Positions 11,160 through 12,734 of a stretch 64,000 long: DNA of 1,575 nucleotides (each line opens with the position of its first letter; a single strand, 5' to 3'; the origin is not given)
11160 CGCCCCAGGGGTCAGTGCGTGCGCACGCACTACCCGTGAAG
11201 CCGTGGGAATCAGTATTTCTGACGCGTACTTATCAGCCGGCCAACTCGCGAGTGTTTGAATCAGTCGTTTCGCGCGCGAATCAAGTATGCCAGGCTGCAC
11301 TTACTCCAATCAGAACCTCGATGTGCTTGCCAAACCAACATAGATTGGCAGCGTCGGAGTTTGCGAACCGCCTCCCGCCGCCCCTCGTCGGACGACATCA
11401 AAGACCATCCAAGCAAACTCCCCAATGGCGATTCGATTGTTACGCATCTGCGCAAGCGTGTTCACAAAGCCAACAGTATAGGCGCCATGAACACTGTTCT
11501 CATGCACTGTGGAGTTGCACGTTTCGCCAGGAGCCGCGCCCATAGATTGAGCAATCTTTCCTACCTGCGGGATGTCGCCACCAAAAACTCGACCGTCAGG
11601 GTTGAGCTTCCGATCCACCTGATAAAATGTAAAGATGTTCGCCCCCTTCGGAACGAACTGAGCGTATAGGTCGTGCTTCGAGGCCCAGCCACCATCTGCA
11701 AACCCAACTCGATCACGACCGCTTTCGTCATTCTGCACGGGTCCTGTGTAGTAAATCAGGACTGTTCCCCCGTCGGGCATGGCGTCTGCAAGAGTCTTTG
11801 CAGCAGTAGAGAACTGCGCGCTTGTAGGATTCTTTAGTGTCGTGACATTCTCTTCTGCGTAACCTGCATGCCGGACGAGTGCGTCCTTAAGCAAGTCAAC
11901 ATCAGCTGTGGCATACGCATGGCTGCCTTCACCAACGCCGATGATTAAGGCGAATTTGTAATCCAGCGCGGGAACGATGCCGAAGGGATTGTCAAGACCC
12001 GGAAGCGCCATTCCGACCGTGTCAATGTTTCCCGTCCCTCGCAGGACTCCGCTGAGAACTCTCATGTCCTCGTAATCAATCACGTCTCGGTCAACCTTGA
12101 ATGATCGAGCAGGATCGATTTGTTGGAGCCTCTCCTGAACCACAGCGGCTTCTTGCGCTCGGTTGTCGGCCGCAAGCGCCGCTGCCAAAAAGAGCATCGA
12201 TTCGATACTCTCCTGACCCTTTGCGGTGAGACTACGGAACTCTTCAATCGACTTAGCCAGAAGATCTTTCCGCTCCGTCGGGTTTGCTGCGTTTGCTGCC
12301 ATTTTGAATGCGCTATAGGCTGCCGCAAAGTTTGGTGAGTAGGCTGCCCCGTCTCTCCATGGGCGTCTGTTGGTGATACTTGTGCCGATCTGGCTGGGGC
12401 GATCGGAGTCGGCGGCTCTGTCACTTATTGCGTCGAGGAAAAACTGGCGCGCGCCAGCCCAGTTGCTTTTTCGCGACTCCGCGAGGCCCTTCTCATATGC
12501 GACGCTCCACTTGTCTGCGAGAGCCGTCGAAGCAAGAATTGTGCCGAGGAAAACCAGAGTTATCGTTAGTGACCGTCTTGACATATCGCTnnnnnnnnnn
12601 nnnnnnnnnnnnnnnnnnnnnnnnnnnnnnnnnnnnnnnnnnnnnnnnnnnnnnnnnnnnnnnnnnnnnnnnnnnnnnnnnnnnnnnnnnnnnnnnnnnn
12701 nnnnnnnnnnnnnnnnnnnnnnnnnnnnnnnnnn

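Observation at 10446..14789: Tightly coupled four-gene envelope operon: Ig-like secreted protein, FadL/PorV-like barrel, secreted TPR-caspase-fold protein, HhH-like protein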

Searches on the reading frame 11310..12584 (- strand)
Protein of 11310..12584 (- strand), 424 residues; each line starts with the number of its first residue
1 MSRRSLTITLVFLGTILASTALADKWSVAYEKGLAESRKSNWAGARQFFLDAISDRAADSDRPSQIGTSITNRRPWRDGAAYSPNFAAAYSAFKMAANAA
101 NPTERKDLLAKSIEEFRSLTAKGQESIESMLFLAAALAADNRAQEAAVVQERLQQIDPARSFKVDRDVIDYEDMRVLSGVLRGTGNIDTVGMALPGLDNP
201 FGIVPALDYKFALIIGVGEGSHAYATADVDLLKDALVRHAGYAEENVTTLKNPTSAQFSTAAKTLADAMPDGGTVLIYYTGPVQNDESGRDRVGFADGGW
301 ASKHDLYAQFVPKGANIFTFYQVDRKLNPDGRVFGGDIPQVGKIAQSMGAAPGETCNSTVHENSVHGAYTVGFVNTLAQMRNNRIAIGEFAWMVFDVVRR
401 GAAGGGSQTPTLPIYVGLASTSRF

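Call 3: search_protein_families(library=pfam, proteins=[window:11310-12584:-], max_evalue=1)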
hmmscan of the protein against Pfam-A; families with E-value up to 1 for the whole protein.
window:11310-12584:- (424 aa): 3 families
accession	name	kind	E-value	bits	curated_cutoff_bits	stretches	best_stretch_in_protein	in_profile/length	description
PF10429.15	Mtr2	-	0.027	14.9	23.7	1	268-339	75-143/164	Nuclear pore RNA shuttling protein Mtr2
PF13432.12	TPR_16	-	0.052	14.5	32.7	0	111-159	15-63/65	Tetratricopeptide repeat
PF18578.6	Raf1_N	-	0.071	14.1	26.8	1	81-124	58-101/106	Rubisco accumulation factor 1 alpha helical domain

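Call 4: search_protein_families(library=ncbifam, proteins=[window:11310-12584:-], max_evalue=1)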
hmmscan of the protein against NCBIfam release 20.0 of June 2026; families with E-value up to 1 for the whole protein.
window:11310-12584:- (424 aa): 1 family
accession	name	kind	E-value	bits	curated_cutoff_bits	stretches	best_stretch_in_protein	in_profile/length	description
NF002699.1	PRK02492.1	equivalog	0.17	10.7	500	1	81-181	187-287/338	1,9-bis(guanidino)-5-aza-nonane synthase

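Call 5: search_solved_structures(query=window:11310-12584:-, max_evalue=10, show_alignments=2)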
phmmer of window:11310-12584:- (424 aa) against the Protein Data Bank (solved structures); distinct sequences matched with E-value up to 10: 4.
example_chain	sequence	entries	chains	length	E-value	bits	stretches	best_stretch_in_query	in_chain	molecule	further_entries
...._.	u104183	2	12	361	0.97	11.3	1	58-130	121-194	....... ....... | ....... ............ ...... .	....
6kkn_A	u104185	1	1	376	1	11.2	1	58-130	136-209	All5250 protein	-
9if7_SQ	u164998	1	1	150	1.3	10.8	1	81-166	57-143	Zinc knuckle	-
7p12_A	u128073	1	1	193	9.2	8.1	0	108-187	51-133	DeNovoTIM13-SB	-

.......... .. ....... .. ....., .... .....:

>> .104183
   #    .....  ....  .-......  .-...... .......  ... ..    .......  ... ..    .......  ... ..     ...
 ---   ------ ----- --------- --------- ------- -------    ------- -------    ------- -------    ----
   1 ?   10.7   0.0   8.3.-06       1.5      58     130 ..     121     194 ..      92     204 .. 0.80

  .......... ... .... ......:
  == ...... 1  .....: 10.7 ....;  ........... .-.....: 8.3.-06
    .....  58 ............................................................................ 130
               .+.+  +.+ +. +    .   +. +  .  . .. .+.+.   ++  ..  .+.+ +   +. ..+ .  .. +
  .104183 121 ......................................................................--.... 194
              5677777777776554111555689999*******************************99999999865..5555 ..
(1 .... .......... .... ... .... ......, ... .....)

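Call 8: find_homologous_proteins(query=window:11310-12584:-, max_evalue=0.001)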
Query window:11310-12584:- (424 aa): 19 proteins with E <= 0.001 among 8000 candidates.
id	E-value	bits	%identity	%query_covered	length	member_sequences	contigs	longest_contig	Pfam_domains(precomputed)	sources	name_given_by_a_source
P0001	4.0e-279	943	100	100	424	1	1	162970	-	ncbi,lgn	-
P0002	5.7e-184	630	66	98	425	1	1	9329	-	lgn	-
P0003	2.1e-179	615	64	99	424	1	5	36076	-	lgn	-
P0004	3.9e-172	591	63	100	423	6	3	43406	-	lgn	-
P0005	3.8e-140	485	52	94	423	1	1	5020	-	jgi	jgi:hypothetical protein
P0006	4.5e-115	403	48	98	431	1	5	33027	-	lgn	-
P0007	7.6e-115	402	47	100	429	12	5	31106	-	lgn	-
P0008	1.8e-108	381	47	95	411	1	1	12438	PF00656.28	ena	-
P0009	2.7e-106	374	44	99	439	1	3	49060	-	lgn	-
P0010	1.2e-102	362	43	99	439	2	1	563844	-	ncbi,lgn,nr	ncbi:MAG TPA: hypothetical protein VNK96_07215 [Fimbriimonadales bacterium]|nr:hypothetical protein 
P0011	1.2e-101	358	44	99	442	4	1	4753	-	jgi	jgi:hypothetical protein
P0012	6.1e-101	356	43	99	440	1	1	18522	PF00656.28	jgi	jgi:hypothetical protein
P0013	1.1e-99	352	44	95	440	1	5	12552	-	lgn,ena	-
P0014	1.1e-95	339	43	100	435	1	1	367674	-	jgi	jgi:hypothetical protein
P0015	1.6e-93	332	41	100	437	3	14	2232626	-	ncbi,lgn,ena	ncbi:MAG: caspase family protein [Fimbriimonadales bacterium]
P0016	1.0e-92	329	43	94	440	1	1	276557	PF00656.28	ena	-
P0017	1.2e-66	243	37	96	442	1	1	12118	-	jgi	jgi:hypothetical protein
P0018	8.4e-59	217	33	98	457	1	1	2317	PF00656.28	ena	-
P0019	7.2e-46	175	31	100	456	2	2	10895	PF00656.28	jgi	jgi:hypothetical protein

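Call 13: find_encoding_contigs(protein=P0015, flank=8000, max_places=2)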
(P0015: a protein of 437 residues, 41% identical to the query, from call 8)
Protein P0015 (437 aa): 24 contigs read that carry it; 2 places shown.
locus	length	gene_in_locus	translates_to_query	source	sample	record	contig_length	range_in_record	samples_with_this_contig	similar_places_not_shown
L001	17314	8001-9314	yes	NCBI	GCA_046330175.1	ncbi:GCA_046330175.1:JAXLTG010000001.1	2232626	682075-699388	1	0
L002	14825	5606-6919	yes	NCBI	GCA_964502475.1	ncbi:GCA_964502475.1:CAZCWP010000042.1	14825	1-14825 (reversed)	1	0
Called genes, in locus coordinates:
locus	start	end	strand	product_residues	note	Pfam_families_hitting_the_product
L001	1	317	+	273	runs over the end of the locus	PF13606:Ank_3 (faint), PF12796:Ank_2, PF00023:Ank (weak), PF12796:Ank_2, PF13637:Ank_4 (weak), PF13857:Ank_5 (weak)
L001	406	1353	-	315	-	PF00149:Metallophos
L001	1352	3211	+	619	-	PF02129:Peptidase_S15, PF08530:PepX_C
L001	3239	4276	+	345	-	PF00483:NTP_transferase, PF12804:NTP_transf_3, PF25084:LbH_EIF2B, PF25087:GMPPB_C, PF24894:Hexapep_GlmU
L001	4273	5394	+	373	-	PF01041:DegT_DnrJ_EryC1, PF01212:Beta_elim_lyase (weak), PF00155:Aminotran_1_2 (weak), PF01053:Cys_Met_Meta_PP (weak), PF00266:Aminotran_5 (weak)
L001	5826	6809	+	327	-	-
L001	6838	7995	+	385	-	-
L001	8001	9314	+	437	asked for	-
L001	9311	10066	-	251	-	PF03309:Pan_kinase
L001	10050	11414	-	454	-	PF02878:PGM_PMM_I, PF02879:PGM_PMM_II, PF02880:PGM_PMM_III, PF00408:PGM_PMM_IV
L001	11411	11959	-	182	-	PF01025:GrpE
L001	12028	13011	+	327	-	-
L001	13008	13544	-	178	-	-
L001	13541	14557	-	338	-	PF00814:TsaD, PF22521:HypF_C_2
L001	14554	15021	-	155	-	PF13420:Acetyltransf_4 (weak), PF00583:Acetyltransf_1, PF13673:Acetyltransf_10, PF13508:Acetyltransf_7, PF08445:FR47 (weak), PF13527:Acetyltransf_9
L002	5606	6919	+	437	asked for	-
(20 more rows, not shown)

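Call 14: find_encoding_contigs(protein=P0010, flank=8000, max_places=2)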
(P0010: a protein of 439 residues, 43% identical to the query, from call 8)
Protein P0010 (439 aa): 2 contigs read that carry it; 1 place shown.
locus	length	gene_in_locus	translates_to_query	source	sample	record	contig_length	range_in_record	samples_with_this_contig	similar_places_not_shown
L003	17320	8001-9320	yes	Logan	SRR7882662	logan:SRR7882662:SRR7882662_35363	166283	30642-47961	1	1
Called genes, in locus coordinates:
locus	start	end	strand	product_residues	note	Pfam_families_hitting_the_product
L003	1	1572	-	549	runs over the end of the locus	-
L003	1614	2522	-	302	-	PF01680:SOR_SNZ, PF05690:ThiG (weak)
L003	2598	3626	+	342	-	PF00483:NTP_transferase, PF12804:NTP_transf_3, PF00132:Hexapep (faint), PF25084:LbH_EIF2B, PF25087:GMPPB_C, PF24894:Hexapep_GlmU (weak)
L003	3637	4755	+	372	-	PF01041:DegT_DnrJ_EryC1, PF01212:Beta_elim_lyase (weak), PF01053:Cys_Met_Meta_PP, PF00266:Aminotran_5 (weak)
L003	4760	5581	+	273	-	PF00702:Hydrolase (weak), PF08282:Hydrolase_3, PF05116:S6PP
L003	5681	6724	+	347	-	-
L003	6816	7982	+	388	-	-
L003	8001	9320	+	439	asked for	-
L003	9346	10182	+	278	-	-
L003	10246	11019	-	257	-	PF03309:Pan_kinase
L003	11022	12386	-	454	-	PF02878:PGM_PMM_I, PF02879:PGM_PMM_II, PF02880:PGM_PMM_III, PF00408:PGM_PMM_IV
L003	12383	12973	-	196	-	PF01025:GrpE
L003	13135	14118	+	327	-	-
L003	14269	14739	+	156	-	-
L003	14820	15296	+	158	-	-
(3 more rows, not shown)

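Call 15: find_encoding_contigs(protein=P0019, flank=8000, max_places=2)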
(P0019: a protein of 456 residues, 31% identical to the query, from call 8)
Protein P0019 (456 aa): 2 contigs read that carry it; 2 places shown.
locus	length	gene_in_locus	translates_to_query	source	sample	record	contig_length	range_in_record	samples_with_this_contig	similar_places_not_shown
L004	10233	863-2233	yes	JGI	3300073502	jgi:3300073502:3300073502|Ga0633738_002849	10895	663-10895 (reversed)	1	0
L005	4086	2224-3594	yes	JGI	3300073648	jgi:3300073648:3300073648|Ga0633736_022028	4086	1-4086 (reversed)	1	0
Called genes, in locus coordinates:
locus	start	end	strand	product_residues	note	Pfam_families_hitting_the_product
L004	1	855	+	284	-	?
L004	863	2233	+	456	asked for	PF00656:Peptidase_C14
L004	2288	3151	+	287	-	-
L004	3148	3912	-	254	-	PF03309:Pan_kinase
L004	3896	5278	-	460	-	PF02878:PGM_PMM_I, PF02879:PGM_PMM_II, PF02880:PGM_PMM_III, PF00408:PGM_PMM_IV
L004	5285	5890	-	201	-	PF01025:GrpE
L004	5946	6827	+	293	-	PF02826:2-Hacid_dh_C, PF03446:NAD_binding_2, PF03807:F420_oxidored, PF14833:NAD_binding_11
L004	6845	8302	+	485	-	PF00005:ABC_tran, PF02463:SMC_N (faint), PF13304:AAA_21 (faint), PF00005:ABC_tran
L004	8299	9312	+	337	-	PF02653:BPD_transp_2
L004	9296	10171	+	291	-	PF02653:BPD_transp_2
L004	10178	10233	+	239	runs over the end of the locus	?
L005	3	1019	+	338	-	?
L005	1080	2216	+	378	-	-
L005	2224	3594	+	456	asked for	PF00656:Peptidase_C14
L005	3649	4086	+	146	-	?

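Call 16: find_encoding_contigs(protein=P0017, flank=8000, max_places=2)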
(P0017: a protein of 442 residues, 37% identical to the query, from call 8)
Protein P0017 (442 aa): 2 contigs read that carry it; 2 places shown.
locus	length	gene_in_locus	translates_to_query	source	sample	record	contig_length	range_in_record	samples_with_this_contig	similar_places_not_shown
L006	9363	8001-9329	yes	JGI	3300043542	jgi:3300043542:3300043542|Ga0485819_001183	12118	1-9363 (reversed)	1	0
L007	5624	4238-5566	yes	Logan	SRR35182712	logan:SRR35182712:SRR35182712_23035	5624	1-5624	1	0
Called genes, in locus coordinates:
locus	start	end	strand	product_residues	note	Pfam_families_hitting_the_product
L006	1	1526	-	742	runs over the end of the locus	PF02465:FliD_N, PF07196:Flagellin_IN (faint), PF07195:FliD_C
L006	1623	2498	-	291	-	PF08668:HDOD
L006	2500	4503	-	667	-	PF01627:Hpt, PF07194:P2, PF02895:H-kinase_dim, PF02518:HATPase_c, PF01584:CheW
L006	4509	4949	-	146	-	PF01584:CheW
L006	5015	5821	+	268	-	PF00702:Hydrolase (weak), PF08282:Hydrolase_3, PF05116:S6PP (weak)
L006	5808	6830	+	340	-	-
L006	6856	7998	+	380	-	-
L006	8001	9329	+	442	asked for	-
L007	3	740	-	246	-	?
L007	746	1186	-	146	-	PF01584:CheW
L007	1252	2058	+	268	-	PF00702:Hydrolase (weak), PF08282:Hydrolase_3, PF05116:S6PP (weak)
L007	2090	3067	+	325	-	-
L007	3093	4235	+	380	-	-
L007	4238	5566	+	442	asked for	-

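Call 18: search_solved_structures(query=A1, max_evalue=10, show_alignments=3)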
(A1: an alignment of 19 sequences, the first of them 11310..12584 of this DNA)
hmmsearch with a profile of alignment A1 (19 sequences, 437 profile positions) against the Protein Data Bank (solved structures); distinct sequences matched with E-value up to 10: 22.
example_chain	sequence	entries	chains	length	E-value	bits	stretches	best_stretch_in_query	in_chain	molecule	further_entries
6w8s_A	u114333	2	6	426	0.00017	23.6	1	213-299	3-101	Metacaspase-4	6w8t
6w8r_A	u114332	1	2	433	0.00017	23.6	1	213-299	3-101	Metacaspase-4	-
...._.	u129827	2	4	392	0.038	15.9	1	188-290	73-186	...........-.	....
8a53_A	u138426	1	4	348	0.044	15.6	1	209-289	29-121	Metacaspase-9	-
4f6p_A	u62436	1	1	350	0.049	15.5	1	190-291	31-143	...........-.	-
4f6o_A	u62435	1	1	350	0.05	15.5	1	190-291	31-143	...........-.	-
3v4o_A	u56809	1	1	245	0.083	14.7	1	211-388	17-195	Mucosa-associated lymphoid tissue lymphoma translocation protein 1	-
9n3d_A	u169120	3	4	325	0.15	13.9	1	211-289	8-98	Metacaspase-9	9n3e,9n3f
9if7_LD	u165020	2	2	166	0.23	13.3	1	98-187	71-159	PRKR-interacting protein 1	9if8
6f7i_A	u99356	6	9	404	0.31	12.9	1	211-388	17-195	Mucosa-associated lymphoid tissue lymphoma translocation protein 1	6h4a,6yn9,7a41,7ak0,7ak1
38go_A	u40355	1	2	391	0.32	12.8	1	212-388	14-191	Mucosa-associated lymphoid tissue lymphoma translocation protein 1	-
3v55_A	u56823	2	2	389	0.34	12.7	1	212-388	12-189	Mucosa-associated lymphoid tissue lymphoma translocation protein 1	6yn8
8v4x_A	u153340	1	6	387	0.35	12.7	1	212-388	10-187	Mucosa-associated lymphoid tissue lymphoma translocation protein 1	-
9mkc_A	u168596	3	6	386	0.35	12.7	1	212-388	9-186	Mucosa-associated lymphoid tissue lymphoma translocation protein 1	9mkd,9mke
4i1p_A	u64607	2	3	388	0.47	12.3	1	213-388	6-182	Mucosa-associated lymphoid tissue lymphoma translocation protein 1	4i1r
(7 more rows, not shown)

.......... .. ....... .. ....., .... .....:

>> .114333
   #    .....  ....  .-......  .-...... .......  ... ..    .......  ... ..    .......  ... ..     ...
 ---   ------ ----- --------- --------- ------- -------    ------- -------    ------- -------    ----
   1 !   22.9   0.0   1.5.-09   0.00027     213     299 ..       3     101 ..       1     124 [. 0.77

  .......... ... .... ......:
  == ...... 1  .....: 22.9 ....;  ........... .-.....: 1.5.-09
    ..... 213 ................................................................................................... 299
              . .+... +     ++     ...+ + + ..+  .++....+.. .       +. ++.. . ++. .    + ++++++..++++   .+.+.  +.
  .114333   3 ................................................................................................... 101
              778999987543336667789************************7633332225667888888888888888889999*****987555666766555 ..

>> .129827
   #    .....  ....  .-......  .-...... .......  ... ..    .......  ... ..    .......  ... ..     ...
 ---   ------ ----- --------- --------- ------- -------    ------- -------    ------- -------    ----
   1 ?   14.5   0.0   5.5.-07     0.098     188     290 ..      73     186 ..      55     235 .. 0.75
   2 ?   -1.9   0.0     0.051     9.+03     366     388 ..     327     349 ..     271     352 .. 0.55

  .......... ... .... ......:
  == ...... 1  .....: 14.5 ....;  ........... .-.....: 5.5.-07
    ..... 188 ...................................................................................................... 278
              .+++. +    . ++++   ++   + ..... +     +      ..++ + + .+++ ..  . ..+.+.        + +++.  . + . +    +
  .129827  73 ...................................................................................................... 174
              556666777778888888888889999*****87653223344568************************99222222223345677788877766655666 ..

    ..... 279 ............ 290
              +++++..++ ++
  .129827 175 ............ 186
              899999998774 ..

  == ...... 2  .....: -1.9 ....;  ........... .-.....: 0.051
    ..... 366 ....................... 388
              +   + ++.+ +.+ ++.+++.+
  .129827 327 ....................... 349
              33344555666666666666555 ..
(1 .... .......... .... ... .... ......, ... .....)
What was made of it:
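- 11313..11972 (-): Caspase-fold (C14-like) domain of C, residues 205-424, without a catalytic dyad. Profile against PDB: metacaspase-4 E 1.7e-4 (call 18).
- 11739..11741 (-): Codon of Pro282, the position of the catalytic His (the SGHG motif of caspases reads TG-P-V here). HMMER aligns 'HYSGHG' of metacaspase-4 with 'ffsGaa' (call 18).
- On Peptidase C14 (caspase/metacaspase/orthocaspase): Profile against metacaspase-4: E 1.7e-4 (call 18).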

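Call 21: predict_structure(alignment_id=A1)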
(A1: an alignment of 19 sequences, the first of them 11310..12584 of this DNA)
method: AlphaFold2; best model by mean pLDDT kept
length: 424 residues; sequences in the alignment: 19
mean_pLDDT: 82.9   pTM: 0.58
mean pLDDT of the five models: 82.9, 81.1, 79.9, 79.6, 78.4
residues with pLDDT >= 90: 167; 70-90: 192; 50-70: 40; < 50: 25
segments of 3 or more residues with pLDDT < 50: 184-202, 402-406
pLDDT, mean of each block of 10 residues (from residue 1): 64 59 77 90 94 89 75 79 94 85 85 94 89 83 75 80 88 69 49 44 70 92 91 91 93 95 94 93 92 94 93 93 90 88 89 86 88 88 81 83 54 81 76
secondary structure, 60 per line:
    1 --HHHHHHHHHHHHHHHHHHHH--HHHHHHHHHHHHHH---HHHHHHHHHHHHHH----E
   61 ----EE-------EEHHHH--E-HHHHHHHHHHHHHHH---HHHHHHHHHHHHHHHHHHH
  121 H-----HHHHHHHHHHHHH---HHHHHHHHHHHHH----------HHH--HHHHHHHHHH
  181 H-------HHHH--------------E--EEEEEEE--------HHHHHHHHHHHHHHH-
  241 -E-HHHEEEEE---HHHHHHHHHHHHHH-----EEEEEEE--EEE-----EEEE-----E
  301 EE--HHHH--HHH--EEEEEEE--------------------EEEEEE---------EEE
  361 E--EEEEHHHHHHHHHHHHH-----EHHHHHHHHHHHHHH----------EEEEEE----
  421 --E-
elements in order: H3-22 H25-38 H42-55 H76-79 H84-98 H102-121 H127-139 H143-155 H171-181 H189-192 E210-216 H225-239 E247-251 H255-268 E274-280 E283-285 E291-294 E300-302 H305-308 E316-322 E343-348 E358-361 E364-367 H368-380 H387-400 E411-416
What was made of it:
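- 11310..12584 (-): Gene C: Sec-type secreted TPR-pseudocaspase protein (signal peptide residues 1-23). AlphaFold model with pLDDT 82.9 (call 21).
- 12042..12512 (-): N-terminal helical-repeat (TPR-like) domain of C, residues 25-181. It holds an invariant loop, D59...W76-R77-x-G79-x-x-Y82-S83-P84-N85-F86 (12327..12410). The model shows helix pairs (call 21).
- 11973..12041 (-): Flexible spacer of C, residues 182-204. In relatives it expands to 100-300 residues rich in Pro, Lys, Ala and Thr. pLDDT below 50 for residues 184-202 (call 21).
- On TPR proteins: The model shows helix pairs over residues 25-181 (call 21).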
